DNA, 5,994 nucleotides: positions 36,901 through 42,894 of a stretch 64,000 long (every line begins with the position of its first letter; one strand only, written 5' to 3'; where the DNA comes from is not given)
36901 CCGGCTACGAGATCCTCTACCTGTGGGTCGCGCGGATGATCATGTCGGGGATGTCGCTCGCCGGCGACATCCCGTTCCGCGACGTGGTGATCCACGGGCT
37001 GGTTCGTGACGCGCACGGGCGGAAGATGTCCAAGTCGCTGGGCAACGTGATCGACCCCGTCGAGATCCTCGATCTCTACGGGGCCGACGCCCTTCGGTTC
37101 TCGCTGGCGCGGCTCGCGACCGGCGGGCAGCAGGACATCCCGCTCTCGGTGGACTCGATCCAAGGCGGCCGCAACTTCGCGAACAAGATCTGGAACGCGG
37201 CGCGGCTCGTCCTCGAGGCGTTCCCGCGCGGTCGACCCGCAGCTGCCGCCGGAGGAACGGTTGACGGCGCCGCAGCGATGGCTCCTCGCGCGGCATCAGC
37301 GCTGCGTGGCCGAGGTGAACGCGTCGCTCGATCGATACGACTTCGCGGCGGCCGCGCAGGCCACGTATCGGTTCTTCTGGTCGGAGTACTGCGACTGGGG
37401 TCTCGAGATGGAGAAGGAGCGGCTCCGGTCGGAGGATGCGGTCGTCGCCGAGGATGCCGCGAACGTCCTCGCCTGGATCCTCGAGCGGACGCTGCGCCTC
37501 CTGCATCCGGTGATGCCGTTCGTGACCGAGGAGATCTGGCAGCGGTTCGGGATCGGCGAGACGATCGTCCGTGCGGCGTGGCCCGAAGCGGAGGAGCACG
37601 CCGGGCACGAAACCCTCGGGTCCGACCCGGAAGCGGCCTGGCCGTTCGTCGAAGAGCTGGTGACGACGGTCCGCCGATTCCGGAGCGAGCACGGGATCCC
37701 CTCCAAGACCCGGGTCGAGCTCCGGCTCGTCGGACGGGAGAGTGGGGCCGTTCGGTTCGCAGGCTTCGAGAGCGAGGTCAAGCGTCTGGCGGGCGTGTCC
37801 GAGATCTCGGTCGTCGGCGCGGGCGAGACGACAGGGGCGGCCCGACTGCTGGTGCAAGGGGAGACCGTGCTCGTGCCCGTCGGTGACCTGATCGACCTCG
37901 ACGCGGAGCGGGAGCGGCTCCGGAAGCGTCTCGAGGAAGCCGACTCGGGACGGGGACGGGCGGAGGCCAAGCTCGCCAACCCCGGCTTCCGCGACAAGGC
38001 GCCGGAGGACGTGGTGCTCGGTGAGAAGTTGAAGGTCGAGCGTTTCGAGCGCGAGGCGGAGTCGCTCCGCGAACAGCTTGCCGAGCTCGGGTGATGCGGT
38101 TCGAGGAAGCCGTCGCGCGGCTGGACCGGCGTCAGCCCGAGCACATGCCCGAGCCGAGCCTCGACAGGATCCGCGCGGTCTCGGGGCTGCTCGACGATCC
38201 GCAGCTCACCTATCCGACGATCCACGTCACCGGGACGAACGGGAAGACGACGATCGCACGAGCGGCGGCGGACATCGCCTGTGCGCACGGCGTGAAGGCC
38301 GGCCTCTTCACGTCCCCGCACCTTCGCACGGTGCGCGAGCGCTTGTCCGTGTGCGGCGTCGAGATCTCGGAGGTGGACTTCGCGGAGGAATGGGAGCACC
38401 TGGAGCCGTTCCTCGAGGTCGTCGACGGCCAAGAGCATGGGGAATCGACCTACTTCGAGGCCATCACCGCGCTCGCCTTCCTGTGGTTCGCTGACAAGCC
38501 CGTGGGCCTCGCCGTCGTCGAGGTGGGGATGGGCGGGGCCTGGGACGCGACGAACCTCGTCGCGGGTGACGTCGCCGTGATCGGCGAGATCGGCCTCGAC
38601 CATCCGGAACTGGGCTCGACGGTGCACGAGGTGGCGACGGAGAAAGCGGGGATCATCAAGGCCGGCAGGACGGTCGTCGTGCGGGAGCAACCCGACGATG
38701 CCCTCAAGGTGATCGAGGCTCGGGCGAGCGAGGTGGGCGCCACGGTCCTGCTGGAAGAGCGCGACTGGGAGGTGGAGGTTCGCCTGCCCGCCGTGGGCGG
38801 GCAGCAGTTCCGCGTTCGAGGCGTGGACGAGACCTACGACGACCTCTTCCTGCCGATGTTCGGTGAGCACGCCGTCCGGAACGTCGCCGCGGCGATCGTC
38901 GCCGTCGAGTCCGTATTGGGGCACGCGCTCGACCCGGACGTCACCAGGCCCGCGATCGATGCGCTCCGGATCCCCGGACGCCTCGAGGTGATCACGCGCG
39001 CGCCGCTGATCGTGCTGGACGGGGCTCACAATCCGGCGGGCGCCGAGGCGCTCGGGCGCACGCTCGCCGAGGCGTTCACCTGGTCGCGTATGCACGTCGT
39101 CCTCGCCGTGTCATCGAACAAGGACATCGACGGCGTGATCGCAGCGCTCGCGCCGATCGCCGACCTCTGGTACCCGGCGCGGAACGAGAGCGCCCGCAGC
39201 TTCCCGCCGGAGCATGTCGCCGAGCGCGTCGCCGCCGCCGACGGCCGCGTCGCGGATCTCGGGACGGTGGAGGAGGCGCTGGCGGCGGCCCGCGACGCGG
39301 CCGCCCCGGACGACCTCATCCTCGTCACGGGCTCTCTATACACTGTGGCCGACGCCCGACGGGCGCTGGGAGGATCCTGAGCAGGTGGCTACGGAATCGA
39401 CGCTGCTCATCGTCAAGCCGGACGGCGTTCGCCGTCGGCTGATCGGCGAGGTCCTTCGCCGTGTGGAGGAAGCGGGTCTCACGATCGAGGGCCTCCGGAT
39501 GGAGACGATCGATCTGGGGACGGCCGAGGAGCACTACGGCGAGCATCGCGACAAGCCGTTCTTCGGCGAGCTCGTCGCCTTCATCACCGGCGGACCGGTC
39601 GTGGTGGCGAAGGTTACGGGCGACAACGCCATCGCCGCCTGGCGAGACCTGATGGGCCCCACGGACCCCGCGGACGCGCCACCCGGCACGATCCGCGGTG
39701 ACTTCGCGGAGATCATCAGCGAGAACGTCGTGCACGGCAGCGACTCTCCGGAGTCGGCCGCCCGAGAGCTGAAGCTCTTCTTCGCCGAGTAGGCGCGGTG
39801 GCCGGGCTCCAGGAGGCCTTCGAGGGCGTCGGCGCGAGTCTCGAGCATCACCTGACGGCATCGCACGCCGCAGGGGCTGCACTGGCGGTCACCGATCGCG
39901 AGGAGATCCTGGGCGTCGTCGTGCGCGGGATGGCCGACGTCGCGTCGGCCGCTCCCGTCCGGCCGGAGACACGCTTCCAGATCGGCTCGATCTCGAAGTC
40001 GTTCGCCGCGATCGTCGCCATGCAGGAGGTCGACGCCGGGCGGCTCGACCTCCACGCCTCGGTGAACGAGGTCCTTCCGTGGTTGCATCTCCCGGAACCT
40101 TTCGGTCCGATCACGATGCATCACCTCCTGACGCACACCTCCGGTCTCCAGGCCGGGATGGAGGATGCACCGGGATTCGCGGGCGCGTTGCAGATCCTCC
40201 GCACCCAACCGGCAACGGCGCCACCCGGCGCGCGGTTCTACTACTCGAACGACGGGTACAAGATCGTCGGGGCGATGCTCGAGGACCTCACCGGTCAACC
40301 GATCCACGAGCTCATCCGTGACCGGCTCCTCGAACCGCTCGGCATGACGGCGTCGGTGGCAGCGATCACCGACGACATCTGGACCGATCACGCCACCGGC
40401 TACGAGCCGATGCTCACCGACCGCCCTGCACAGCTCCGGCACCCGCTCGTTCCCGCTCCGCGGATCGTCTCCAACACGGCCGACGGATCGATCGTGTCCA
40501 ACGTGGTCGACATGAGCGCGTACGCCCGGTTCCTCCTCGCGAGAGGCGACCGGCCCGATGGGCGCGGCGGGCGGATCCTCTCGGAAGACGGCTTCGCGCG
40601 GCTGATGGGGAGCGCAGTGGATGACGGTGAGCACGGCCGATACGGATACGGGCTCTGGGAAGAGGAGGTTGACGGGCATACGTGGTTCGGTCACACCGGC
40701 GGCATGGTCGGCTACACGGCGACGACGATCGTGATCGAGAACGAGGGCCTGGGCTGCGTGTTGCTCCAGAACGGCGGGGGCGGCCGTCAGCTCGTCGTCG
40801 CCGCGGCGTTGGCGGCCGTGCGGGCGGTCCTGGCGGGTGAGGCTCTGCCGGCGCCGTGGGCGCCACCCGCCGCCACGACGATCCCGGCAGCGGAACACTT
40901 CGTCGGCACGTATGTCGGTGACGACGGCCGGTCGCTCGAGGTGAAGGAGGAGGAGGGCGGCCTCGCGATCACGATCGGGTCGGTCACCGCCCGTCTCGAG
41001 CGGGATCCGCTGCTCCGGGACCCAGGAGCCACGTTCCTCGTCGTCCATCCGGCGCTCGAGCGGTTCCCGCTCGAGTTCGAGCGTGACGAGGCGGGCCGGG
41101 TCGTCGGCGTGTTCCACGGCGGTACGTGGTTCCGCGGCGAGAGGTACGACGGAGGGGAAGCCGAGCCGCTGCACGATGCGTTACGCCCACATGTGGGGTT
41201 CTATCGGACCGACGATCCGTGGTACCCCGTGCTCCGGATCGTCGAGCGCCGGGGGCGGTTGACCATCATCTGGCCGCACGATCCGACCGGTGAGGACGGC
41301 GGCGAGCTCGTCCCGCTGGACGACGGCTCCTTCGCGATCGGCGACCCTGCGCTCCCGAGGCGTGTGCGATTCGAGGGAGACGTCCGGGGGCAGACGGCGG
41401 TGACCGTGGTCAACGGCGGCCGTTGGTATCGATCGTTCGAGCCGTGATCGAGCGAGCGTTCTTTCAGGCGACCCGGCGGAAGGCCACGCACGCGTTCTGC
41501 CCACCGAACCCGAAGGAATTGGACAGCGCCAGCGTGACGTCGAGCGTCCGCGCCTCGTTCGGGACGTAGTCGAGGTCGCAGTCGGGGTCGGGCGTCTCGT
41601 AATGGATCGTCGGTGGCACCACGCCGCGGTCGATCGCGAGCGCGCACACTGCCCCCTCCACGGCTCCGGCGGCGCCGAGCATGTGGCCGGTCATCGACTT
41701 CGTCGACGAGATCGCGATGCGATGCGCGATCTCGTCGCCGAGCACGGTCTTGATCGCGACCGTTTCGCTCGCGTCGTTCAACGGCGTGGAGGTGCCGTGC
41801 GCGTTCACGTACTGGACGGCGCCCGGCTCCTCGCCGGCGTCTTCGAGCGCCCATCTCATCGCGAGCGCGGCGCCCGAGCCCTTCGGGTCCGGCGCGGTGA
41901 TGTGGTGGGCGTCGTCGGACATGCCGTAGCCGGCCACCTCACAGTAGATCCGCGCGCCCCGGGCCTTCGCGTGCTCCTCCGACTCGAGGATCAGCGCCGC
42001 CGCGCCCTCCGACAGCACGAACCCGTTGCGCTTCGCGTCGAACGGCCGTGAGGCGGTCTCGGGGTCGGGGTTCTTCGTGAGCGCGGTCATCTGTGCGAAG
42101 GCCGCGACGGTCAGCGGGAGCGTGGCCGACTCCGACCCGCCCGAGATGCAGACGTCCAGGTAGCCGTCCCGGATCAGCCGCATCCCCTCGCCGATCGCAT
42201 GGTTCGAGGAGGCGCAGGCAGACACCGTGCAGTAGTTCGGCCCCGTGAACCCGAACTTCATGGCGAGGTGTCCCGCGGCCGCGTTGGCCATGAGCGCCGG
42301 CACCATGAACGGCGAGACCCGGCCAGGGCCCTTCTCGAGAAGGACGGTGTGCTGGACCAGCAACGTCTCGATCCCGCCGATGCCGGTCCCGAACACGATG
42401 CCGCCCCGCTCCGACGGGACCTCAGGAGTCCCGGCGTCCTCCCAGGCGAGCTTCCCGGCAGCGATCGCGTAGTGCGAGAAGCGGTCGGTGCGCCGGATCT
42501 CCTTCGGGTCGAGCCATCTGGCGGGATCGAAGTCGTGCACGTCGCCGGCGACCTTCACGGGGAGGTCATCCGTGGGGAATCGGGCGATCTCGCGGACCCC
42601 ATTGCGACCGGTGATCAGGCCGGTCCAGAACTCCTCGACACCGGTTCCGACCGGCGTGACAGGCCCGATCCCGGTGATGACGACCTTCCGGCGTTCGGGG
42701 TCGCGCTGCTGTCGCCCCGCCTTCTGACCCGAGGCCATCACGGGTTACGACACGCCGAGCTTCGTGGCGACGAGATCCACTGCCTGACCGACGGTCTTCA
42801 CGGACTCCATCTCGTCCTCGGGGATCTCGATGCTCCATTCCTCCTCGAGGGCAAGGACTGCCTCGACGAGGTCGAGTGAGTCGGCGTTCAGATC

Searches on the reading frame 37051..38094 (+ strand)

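Call 40: search_protein_families(library=pfam, proteins=[window:37051-38094:+], max_evalue=0.01)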
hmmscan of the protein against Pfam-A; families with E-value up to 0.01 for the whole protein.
window:37051-38094:+ (347 aa): 2 families
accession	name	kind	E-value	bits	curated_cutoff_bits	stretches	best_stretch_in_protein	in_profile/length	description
PF08264.19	Anticodon_1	-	4.1e-39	134.3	25.1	1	76-224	2-146/148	Anticodon-binding domain of tRNA ligase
PF10458.14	Val_tRNA-synt_C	-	1.7e-17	63.9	25.9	1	282-347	1-66/66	Valyl tRNA synthetase tRNA binding arm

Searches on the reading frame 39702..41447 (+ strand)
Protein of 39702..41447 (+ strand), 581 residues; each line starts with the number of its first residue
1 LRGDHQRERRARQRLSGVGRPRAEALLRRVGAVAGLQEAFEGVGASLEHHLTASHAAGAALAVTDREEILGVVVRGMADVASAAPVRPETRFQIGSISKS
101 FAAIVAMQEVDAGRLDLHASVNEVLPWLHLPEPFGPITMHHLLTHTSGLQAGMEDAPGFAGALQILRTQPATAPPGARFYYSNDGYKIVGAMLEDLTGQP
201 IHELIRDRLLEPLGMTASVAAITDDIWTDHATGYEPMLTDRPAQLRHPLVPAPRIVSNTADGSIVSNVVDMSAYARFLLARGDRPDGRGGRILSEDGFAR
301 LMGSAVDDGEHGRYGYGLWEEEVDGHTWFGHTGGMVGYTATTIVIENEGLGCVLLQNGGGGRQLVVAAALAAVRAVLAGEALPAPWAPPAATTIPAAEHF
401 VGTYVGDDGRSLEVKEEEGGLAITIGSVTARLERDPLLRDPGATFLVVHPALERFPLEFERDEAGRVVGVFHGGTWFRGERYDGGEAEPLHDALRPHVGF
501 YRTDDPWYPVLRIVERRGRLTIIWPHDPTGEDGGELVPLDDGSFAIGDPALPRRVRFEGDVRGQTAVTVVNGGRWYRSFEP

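Call 46: search_protein_families(library=pfam, proteins=[window:39702-41447:+], max_evalue=0.01)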
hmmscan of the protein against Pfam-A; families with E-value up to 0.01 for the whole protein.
window:39702-41447:+ (581 aa): 2 families
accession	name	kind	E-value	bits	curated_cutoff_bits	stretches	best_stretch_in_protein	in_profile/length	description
PF00144.29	Beta-lactamase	-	2.4e-57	195.1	27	1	48-368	6-321/329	Beta-lactamase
PF11954.13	DUF3471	-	0.00045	21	29.3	0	396-471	11-87/103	Domain of unknown function (DUF3471)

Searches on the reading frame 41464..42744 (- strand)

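Call 46: search_protein_families(library=pfam, proteins=[window:41464-42744:-], max_evalue=0.01)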
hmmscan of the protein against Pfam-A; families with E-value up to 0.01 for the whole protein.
window:41464-42744:- (426 aa): 3 families
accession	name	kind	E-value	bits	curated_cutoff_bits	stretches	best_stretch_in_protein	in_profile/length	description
PF00109.32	ketoacyl-synt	-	7.7e-55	186.7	20.8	1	19-259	2-252/252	Beta-ketoacyl synthase, N-terminal domain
PF02801.28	Ketoacyl-synt_C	-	8.5e-38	129.4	20.8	1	267-383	1-119/119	Beta-ketoacyl synthase, C-terminal domain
PF00108.29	Thiolase_N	-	0.00069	19.5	26.4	1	160-214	66-122/260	Thiolase, N-terminal domain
